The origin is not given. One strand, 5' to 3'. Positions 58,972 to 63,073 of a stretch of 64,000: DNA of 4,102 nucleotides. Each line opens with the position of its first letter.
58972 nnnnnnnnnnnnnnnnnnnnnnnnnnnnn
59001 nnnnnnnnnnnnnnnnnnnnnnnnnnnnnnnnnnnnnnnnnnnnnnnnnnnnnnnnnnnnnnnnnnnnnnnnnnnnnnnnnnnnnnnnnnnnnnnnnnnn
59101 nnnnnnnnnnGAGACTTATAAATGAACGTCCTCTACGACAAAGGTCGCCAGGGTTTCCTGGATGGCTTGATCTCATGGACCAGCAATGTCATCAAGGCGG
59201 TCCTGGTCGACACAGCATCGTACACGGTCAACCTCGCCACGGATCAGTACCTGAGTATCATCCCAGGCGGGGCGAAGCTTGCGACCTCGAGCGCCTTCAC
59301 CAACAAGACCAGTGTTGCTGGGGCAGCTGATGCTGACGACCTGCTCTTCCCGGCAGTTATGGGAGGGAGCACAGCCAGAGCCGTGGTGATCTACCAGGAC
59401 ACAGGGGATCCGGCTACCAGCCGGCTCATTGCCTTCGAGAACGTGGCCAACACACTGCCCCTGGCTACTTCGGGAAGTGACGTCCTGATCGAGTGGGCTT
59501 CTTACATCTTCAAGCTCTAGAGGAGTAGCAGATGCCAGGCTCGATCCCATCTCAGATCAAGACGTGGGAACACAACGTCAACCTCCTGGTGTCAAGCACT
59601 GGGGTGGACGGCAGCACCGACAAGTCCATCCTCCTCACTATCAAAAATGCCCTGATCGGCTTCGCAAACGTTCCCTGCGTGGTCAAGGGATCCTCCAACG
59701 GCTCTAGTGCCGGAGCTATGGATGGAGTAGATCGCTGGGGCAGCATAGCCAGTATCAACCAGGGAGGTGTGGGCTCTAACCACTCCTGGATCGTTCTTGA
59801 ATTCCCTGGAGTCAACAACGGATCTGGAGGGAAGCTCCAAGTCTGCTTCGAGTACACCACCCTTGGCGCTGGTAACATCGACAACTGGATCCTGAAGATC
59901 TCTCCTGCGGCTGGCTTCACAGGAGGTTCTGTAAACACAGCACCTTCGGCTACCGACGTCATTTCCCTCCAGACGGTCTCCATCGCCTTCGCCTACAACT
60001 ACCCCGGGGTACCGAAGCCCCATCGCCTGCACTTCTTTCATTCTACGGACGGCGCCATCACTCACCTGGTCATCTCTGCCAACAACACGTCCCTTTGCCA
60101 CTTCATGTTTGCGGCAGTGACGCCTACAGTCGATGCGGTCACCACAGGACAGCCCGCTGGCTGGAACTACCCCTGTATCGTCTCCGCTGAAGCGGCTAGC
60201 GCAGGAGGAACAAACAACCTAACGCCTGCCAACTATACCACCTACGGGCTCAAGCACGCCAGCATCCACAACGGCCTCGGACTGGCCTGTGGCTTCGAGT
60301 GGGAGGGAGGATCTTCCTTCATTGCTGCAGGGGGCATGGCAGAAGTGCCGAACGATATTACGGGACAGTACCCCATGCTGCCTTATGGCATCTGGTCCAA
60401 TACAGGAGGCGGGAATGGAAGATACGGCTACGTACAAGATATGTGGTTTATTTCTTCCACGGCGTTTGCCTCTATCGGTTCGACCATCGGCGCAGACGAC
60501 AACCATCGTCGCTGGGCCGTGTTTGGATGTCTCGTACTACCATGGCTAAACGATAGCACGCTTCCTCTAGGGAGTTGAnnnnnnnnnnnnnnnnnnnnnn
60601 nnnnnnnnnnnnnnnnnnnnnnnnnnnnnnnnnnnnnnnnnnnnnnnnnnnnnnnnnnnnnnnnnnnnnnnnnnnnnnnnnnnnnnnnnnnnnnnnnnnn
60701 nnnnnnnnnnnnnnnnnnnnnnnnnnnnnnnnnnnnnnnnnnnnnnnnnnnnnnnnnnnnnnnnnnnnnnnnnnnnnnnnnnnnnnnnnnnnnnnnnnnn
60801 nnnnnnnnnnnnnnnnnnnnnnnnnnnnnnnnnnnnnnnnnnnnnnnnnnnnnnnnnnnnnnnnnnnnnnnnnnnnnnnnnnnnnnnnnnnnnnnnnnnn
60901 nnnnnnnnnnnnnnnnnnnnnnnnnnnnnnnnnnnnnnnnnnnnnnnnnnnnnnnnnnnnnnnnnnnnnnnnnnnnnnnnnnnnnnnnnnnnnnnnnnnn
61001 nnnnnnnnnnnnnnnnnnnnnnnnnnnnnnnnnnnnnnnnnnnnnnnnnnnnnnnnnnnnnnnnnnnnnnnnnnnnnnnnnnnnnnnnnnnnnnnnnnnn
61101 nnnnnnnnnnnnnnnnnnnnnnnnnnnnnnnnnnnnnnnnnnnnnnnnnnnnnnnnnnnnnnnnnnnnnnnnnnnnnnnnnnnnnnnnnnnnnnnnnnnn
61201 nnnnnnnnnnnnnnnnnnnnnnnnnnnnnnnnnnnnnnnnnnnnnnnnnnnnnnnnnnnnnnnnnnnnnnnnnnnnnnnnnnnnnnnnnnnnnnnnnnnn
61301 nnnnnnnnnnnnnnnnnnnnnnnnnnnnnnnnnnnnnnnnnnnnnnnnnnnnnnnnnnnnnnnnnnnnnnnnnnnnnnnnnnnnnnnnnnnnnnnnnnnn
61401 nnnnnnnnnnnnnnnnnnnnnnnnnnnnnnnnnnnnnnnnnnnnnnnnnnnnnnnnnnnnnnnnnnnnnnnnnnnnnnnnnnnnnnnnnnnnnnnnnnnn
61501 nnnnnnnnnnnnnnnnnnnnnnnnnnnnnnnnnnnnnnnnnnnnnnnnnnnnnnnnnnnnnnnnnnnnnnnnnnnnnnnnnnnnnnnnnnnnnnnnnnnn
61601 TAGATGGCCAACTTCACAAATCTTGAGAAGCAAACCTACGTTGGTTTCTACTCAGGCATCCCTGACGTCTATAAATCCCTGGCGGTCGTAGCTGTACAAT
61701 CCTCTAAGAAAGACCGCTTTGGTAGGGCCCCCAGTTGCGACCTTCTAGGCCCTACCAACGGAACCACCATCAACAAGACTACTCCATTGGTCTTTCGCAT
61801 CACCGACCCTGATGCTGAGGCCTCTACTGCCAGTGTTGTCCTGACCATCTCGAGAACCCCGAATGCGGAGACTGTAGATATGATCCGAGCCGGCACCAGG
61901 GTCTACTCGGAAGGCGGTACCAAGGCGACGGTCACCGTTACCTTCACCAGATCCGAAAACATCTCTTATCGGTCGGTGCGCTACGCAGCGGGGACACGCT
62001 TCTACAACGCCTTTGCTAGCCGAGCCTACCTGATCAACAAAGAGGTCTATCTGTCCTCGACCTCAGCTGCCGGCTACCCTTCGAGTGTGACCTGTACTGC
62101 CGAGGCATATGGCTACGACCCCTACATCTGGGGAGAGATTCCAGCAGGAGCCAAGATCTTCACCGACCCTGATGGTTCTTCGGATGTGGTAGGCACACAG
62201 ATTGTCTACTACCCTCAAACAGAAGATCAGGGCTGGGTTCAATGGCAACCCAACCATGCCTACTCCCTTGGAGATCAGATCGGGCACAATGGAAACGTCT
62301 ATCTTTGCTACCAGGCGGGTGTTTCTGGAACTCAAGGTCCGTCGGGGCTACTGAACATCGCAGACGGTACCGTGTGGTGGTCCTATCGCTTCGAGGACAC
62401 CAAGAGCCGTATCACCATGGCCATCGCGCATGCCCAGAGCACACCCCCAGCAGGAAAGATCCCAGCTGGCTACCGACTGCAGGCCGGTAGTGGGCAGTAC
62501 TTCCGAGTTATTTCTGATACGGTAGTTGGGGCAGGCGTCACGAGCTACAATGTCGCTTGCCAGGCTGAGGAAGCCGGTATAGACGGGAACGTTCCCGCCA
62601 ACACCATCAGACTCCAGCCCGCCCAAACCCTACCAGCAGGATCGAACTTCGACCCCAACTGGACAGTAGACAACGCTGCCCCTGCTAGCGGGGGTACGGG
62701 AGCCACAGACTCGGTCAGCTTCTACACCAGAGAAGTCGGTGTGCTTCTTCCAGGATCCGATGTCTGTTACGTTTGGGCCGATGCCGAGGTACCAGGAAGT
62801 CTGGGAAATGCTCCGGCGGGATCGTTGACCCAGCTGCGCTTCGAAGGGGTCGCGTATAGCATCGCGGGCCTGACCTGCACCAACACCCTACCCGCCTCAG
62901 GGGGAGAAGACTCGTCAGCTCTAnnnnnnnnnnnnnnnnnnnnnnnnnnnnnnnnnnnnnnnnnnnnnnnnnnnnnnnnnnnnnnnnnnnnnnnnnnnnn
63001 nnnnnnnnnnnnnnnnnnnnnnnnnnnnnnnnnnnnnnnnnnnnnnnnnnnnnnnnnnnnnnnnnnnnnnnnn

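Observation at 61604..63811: CBM5/12-like carbohydrate-binding motif in a 735-aa late protein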

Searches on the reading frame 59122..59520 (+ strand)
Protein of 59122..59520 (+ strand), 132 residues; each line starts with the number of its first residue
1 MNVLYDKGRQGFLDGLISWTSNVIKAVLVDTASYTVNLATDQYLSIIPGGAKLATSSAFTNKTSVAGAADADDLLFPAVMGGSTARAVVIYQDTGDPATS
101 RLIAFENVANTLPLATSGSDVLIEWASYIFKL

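Call 3: search_protein_families(library=pfam, proteins=[window:59122-59520:+], max_evalue=10)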
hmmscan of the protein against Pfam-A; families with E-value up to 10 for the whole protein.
window:59122-59520:+ (132 aa): 0 families

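Call 4: search_protein_families(library=phrogs, proteins=[window:59122-59520:+], max_evalue=1)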
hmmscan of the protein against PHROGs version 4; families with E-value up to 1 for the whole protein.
window:59122-59520:+ (132 aa): 1 family
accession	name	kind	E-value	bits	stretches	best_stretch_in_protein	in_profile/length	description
phrog_644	-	unknown function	8.5e-36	124.4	1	2-128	6-137/174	-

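Call 21: search_protein_families(library=ncbifam, proteins=[window:59122-59520:+], max_evalue=1)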
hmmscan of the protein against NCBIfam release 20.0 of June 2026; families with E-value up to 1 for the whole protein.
window:59122-59520:+ (132 aa): 0 families

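Call 39: search_dna_similar(query=window:59122-59520:+, collection=phages, mode=protein, max_rows=15, max_evalue=0.001)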
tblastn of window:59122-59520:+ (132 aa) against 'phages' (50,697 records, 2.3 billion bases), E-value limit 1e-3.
Records with a match: 445; places in all: 445; records where one place covers at least 80% of the query: 443.
Best place of each record, by identity: <60% 445.
By first word of the organism name: Mycobacterium 397; Pseudomonas 37; Xanthomonas 2; Shewanella 1; uncultured 1; Pseudoalteromonas 1; Bacillus 1; Desulfofustis 1; Virus 1; Microcystis 1; and 2 more.
By host as written in the record: Mycobacterium smegmatis mc2 155 255; Mycobacterium smegmatis mc#155 45; Mycobacterium smegmatis mc2155 30; - 19; Pseudomonas aeruginosa 17; Mycobacterium sp. 16; Mycobacterium smegamtis mc2 155 7; Pseudomonas aeruginosa PAO1 4; and 45 more.
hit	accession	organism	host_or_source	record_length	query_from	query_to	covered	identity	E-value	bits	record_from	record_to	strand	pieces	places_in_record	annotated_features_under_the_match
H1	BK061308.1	Mycobacterium phage prophiFSAT01-1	Mycobacteroides abscessus subsp. ...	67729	2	132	99%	54.5%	3e-35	133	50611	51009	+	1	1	71: hypothetical protein | 72: hypothetical protein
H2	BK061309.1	Mycobacterium phage McProf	Mycobacterium chelonae strain ATCC 35752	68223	2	132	99%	54.5%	4e-35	132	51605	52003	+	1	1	73: hypothetical protein | 74: hypothetical protein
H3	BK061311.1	Mycobacterium phage prophiFSIL01-1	Mycobacteroides abscessus subsp. ...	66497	2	132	99%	54.5%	1e-34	131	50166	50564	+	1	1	71: hypothetical protein | 72: hypothetical protein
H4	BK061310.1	Mycobacterium phage prophiFVLQ01-1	Mycobacteroides abscessus subsp. ...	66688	2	132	99%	53.7%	1e-34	131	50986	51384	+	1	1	74: hypothetical protein | 75: hypothetical protein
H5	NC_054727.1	Mycobacterium phage Phrappuccino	Mycobacterium smegmatis mc#155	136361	2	132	99%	51.9%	3e-33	127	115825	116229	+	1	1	176: hypothetical protein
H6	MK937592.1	Mycobacterium phage Phrappuccino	Mycobacterium smegmatis mc#155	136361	2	132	99%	51.9%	3e-33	127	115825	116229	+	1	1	176: hypothetical protein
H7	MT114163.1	Mycobacterium phage Settecandela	Mycobacterium smegmatis mc#155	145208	2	132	99%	51.9%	3e-33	127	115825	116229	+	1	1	176: hypothetical protein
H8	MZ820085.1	Mycobacterium phage ScoobyDoobyDoo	Mycobacterium smegmatis mc2 155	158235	2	132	99%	49.3%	3e-27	110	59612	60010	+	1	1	108: hypothetical protein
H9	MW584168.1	Mycobacterium phage prophi58-1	Mycobacterium abscessus GD58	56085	2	125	94%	50.0%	3e-30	119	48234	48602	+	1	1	72: hypothetical protein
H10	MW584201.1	Mycobacterium phage prophiGD08-3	Mycobacterium abscessus GD08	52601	2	125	94%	50.0%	4e-30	118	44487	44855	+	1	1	67: hypothetical protein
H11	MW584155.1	Mycobacterium phage prophiGD11-3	Mycobacterium abscessus GD11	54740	2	125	94%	50.0%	4e-30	118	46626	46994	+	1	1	71: hypothetical protein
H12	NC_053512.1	Mycobacterium phage Kumao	Mycobacterium smegmatis mc2 155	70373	1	132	100%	46.7%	2e-27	110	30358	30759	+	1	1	33: hypothetical protein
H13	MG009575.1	Mycobacterium phage Kumao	Mycobacterium smegmatis mc2 155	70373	1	132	100%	46.7%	2e-27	110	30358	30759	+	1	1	33: hypothetical protein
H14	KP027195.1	Mycobacterium phage Cosmo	Mycobacterium smegmatis mc2 155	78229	2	132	99%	47.0%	4e-28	112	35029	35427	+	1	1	46: hypothetical protein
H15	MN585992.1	Mycobacterium phage MaryV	Mycobacterium smegmatis mc2 155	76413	2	132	99%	47.0%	6e-28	112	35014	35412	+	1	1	46: hypothetical protein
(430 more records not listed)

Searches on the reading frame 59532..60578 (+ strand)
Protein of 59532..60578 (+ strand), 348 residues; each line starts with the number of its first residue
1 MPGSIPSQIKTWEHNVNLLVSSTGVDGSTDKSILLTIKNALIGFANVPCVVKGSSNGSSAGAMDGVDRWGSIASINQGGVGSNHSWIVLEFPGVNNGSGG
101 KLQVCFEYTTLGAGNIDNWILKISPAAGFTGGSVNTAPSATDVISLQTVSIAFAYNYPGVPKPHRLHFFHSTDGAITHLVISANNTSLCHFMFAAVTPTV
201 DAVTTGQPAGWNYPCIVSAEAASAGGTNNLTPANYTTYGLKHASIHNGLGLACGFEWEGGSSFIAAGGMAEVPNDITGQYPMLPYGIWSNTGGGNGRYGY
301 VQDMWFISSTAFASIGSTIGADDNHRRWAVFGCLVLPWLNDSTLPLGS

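Call 3: search_protein_families(library=pfam, proteins=[window:59532-60578:+], max_evalue=10)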
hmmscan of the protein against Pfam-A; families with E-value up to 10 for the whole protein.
window:59532-60578:+ (348 aa): 0 families

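Call 4: search_protein_families(library=phrogs, proteins=[window:59532-60578:+], max_evalue=1)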
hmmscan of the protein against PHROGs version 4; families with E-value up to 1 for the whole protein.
window:59532-60578:+ (348 aa): 0 families

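Call 45: search_solved_structures(query=window:59532-60578:+, max_evalue=1)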
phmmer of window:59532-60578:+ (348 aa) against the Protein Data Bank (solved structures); distinct sequences matched with E-value up to 1: 1.
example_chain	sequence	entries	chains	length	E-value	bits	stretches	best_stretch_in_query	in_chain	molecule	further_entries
4hwx_A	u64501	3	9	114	0.00072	22.2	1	140-219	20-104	Neutral proteinase inhibitor ScNPI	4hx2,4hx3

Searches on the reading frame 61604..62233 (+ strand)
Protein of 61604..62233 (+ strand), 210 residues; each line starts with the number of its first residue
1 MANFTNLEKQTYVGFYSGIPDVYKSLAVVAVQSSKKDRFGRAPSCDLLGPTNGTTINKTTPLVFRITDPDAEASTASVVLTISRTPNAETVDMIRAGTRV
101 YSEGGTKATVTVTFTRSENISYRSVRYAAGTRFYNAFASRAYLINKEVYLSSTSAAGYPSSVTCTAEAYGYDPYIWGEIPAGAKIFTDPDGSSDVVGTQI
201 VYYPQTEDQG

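Call 41: search_protein_families(library=pfam, proteins=[window:61604-62233:+], max_evalue=10)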
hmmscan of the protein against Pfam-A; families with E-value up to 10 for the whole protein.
seq(210 aa): 1 family
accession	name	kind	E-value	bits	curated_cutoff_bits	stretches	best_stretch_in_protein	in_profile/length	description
PF04865.19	Baseplate_J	-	0.027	14.2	21.1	1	99-172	14-77/255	Baseplate J-like protein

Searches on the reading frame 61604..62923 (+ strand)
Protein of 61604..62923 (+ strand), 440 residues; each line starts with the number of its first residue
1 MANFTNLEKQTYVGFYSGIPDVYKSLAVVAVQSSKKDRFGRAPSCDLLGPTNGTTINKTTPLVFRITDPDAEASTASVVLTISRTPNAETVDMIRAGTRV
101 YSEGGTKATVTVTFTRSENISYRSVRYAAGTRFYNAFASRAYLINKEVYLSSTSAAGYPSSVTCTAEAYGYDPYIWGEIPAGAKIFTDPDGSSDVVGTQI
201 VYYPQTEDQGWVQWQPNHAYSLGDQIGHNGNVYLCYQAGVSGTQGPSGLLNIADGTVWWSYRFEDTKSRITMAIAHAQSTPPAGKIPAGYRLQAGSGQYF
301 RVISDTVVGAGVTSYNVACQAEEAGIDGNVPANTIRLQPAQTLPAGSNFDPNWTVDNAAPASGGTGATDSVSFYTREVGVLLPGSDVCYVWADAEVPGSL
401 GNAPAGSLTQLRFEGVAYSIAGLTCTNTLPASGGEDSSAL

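Call 26: find_homologous_proteins(query=window:61604-62923:+, max_evalue=0.01)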
Query window:61604-62923:+: 8000 candidates shared short words with the query, none scored E <= 0.01.
